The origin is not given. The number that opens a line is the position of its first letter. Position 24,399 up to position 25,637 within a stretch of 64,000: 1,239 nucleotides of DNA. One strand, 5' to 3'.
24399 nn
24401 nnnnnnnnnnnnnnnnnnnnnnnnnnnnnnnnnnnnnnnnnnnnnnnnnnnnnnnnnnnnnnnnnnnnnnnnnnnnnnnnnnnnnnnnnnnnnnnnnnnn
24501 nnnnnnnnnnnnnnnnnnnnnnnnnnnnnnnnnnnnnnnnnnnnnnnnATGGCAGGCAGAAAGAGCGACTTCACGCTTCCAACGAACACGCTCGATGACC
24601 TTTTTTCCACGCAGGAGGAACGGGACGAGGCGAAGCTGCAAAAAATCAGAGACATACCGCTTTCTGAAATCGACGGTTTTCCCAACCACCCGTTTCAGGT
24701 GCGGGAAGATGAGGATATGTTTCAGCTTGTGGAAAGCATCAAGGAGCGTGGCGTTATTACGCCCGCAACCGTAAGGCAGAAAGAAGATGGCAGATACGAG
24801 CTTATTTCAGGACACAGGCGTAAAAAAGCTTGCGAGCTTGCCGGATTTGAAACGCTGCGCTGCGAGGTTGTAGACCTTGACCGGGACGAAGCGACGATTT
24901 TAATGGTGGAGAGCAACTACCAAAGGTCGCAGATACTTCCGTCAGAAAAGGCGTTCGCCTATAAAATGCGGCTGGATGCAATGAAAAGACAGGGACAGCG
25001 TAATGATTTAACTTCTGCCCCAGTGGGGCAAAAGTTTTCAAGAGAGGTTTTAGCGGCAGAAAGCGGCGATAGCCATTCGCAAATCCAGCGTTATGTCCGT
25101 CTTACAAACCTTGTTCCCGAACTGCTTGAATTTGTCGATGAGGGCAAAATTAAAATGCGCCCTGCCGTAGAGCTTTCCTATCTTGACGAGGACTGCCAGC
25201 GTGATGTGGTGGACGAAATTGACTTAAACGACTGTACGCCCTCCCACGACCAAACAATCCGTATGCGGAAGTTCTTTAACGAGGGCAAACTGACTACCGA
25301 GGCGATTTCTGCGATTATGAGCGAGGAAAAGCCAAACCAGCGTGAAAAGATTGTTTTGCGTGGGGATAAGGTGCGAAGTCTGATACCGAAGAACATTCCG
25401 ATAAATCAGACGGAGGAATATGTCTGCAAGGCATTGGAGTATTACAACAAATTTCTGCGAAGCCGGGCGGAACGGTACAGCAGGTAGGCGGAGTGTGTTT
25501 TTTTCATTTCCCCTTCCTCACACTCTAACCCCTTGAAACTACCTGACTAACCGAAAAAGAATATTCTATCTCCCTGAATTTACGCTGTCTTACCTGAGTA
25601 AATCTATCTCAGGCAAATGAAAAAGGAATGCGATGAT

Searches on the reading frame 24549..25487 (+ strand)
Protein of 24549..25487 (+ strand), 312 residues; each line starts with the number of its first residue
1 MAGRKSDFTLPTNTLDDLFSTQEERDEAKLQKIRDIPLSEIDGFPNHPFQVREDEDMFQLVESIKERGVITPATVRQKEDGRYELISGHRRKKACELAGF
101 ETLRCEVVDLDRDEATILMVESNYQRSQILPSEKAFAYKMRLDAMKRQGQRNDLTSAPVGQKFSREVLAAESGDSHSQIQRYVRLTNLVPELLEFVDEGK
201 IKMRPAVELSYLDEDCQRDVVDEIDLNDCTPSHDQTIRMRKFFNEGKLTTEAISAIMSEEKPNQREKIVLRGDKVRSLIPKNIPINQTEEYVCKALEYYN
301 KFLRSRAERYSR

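Call 61: search_protein_families(library=pfam, proteins=[window:24549-25487:+], max_evalue=0.00001)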
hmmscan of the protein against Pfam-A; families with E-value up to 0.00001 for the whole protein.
window:24549-25487:+ (312 aa): 2 families
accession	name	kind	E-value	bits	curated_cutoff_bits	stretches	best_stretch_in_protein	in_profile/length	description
PF02195.25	ParB_N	-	4.1e-14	52.8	26.3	1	32-116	2-86/95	ParB N-terminal domain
PF17762.8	HTH_ParB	-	3.5e-07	30.7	22.6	1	162-224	20-83/102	ParB HTH domain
